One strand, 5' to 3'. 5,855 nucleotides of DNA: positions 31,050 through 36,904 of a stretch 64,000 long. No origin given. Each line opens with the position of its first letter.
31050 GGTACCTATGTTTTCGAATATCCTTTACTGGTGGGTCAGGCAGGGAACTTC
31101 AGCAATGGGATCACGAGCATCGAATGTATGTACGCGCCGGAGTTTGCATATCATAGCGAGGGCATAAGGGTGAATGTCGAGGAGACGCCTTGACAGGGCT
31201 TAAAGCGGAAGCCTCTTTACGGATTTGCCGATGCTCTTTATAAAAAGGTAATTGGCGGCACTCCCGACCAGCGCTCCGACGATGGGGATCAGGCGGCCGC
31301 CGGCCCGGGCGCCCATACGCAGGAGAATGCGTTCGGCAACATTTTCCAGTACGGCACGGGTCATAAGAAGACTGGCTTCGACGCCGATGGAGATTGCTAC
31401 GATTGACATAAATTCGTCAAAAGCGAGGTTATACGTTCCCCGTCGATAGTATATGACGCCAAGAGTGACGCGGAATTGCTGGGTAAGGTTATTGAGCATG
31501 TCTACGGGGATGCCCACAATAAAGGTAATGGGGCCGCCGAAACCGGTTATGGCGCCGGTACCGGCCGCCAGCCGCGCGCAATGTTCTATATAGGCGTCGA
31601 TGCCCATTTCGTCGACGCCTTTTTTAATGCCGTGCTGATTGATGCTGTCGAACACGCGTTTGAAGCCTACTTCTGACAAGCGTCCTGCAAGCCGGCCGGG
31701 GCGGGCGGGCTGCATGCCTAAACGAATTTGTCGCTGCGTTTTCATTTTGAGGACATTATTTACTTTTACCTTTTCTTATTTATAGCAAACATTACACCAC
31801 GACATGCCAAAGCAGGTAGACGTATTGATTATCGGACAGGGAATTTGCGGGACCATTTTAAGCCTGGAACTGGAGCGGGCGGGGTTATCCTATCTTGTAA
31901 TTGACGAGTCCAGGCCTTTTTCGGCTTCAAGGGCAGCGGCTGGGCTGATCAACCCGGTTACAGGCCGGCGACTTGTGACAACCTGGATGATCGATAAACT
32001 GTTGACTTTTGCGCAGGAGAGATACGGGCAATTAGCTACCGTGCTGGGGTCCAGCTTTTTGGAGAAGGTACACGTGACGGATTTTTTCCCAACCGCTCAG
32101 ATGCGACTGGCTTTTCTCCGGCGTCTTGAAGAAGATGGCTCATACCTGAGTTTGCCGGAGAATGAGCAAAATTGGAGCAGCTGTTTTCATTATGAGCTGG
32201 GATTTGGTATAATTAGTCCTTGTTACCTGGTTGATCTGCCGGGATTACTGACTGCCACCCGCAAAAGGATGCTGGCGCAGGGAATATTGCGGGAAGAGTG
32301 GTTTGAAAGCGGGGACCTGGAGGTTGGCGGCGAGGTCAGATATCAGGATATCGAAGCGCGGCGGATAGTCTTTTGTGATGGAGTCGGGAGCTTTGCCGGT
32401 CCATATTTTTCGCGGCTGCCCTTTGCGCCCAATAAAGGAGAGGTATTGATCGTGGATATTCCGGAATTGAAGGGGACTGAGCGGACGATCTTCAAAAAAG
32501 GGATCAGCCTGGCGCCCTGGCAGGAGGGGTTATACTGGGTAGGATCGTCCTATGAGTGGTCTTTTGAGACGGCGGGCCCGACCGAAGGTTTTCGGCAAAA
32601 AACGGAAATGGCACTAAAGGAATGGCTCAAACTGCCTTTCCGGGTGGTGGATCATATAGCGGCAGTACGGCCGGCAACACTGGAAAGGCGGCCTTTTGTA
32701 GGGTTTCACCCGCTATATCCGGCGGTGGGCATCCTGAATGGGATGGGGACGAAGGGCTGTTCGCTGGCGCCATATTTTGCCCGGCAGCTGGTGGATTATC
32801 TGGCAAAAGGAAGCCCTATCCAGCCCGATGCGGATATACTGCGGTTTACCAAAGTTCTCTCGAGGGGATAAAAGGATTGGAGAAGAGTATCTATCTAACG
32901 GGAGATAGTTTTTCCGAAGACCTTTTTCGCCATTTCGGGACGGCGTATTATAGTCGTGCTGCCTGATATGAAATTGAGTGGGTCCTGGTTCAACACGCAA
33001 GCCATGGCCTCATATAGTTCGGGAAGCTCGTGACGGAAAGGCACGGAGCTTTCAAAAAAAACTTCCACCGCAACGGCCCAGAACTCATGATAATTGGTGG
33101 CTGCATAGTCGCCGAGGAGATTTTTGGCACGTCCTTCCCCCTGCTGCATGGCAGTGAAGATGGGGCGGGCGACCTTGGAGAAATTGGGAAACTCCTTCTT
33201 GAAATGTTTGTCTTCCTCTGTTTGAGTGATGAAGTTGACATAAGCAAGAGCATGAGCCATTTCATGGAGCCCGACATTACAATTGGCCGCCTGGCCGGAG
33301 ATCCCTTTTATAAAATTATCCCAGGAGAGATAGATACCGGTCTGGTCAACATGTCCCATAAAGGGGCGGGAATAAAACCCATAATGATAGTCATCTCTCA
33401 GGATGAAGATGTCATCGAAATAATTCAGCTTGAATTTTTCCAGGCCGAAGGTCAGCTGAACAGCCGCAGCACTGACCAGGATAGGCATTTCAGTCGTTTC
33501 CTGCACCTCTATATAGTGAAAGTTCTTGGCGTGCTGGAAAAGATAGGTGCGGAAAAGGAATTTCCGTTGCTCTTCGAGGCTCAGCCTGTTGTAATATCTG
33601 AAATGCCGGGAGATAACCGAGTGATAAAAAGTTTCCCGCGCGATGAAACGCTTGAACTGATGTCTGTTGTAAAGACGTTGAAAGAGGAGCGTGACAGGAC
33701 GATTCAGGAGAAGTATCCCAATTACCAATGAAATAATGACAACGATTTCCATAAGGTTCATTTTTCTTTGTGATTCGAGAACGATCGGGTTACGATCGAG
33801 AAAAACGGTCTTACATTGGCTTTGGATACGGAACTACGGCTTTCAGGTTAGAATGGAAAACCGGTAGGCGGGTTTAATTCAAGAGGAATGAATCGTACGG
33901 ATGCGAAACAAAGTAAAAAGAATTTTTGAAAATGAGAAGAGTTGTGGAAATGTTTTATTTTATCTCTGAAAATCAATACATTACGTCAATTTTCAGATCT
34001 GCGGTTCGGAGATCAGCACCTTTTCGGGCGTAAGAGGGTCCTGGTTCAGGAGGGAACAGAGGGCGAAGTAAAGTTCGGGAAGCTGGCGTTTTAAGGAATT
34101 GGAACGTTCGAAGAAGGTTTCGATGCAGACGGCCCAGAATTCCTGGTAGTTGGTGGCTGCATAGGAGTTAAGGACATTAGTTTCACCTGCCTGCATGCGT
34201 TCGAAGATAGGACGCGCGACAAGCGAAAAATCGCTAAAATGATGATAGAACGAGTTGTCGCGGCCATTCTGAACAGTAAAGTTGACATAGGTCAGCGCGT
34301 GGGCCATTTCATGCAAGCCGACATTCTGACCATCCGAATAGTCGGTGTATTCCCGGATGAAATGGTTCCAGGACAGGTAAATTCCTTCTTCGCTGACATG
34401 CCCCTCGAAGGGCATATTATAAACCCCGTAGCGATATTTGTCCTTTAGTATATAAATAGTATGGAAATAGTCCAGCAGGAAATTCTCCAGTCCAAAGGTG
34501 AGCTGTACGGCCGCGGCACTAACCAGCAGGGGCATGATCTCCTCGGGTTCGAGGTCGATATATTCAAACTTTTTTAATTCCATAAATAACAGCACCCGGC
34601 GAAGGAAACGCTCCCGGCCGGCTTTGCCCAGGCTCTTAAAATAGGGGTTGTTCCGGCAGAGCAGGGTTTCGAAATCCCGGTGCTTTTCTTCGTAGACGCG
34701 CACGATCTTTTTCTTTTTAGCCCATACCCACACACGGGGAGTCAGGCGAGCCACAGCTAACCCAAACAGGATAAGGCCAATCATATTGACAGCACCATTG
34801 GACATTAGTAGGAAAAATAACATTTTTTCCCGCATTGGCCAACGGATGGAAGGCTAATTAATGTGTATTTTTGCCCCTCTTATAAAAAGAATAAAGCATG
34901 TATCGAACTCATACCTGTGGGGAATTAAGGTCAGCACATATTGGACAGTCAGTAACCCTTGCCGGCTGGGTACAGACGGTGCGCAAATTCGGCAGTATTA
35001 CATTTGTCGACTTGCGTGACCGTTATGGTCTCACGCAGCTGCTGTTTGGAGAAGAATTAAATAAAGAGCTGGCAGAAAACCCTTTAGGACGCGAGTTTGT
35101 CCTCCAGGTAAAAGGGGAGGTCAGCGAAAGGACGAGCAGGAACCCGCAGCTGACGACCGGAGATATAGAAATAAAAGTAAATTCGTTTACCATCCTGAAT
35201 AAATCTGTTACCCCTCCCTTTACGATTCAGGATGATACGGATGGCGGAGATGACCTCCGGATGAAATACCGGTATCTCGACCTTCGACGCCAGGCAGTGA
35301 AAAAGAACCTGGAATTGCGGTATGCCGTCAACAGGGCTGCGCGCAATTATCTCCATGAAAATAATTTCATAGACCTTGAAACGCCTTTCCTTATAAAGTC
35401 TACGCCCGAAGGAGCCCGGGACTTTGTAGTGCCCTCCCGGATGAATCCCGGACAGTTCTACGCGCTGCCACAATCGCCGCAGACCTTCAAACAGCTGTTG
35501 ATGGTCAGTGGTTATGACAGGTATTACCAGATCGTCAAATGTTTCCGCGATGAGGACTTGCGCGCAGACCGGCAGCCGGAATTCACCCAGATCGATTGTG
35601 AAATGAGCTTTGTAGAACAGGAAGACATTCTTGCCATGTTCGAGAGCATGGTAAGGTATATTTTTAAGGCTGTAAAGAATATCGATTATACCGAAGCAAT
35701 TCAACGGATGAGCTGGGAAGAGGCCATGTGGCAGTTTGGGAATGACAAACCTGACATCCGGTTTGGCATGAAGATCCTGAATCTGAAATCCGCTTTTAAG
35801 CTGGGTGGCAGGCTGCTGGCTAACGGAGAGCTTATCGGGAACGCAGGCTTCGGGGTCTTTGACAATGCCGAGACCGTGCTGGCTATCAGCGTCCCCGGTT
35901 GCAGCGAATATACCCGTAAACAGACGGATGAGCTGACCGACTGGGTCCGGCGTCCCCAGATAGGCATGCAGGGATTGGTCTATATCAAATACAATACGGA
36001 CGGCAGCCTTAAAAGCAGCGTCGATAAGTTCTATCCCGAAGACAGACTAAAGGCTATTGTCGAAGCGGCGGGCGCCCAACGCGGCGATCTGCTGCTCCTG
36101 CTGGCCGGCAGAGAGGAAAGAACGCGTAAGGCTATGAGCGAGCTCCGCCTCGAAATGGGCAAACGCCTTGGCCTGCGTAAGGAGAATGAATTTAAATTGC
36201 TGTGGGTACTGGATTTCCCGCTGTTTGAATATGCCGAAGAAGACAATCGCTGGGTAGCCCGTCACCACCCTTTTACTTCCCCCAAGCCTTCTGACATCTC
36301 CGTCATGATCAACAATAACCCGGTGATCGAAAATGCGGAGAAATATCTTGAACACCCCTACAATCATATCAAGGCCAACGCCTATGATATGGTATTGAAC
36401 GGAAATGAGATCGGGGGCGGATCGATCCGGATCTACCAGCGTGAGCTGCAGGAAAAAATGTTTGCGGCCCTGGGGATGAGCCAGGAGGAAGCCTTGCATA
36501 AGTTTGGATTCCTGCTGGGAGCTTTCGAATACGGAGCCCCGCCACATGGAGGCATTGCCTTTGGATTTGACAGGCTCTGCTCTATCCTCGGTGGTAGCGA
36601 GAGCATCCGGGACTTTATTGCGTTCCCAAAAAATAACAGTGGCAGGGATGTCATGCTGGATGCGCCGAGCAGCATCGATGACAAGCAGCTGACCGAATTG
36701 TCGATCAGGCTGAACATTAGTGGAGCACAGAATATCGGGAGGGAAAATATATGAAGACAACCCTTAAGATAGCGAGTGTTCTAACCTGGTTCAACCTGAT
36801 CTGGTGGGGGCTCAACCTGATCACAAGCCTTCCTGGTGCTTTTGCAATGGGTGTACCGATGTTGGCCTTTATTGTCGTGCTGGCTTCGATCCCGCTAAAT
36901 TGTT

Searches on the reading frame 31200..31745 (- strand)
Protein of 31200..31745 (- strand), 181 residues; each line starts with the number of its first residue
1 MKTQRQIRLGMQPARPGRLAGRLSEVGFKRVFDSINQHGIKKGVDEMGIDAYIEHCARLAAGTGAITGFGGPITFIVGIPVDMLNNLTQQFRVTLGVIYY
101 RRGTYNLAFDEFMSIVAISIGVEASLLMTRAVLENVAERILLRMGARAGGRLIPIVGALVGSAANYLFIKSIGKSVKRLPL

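Call 63: search_protein_families(library=pfam, proteins=[window:31200-31745:-], max_evalue=0.001)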
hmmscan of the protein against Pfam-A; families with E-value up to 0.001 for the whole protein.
window:31200-31745:- (181 aa): 1 family
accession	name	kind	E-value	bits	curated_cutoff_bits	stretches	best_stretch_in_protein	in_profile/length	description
PF12787.12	EcsC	-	1.3e-08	35.2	30.4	1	139-175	194-230/240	EcsC protein family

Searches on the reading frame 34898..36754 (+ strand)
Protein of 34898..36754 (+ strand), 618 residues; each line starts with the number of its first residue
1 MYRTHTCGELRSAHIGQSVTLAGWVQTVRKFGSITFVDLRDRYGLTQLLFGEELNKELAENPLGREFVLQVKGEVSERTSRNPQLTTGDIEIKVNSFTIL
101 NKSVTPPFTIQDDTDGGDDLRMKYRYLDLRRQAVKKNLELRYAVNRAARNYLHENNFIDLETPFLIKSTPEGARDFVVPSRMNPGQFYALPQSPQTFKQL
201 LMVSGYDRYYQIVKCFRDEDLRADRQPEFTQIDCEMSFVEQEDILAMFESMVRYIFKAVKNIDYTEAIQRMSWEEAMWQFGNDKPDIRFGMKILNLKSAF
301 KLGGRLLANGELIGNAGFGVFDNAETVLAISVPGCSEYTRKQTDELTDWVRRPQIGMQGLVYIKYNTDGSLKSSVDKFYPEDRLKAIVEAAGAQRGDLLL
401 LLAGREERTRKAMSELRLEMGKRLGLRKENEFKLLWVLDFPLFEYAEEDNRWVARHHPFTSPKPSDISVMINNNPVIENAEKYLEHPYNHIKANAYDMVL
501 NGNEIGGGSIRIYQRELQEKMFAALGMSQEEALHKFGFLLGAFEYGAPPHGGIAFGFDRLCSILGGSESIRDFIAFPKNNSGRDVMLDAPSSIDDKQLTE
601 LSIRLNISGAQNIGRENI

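Call 88: search_protein_families(library=pfam, proteins=[window:34898-36754:+], max_evalue=0.00001)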
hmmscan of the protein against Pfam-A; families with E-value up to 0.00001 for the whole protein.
window:34898-36754:+ (618 aa): 3 families
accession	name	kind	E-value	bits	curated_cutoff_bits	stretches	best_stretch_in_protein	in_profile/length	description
PF00152.25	tRNA-synt_2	-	1e-116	389.8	25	1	119-579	3-307/308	tRNA synthetases class II (D, K and N)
PF02938.19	GAD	-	3.9e-15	56.3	23.4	1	323-413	7-95/95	GAD domain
PF01336.31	tRNA_anti-codon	-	3.1e-12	46.7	27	1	19-100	1-75/75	OB-fold nucleic acid binding domain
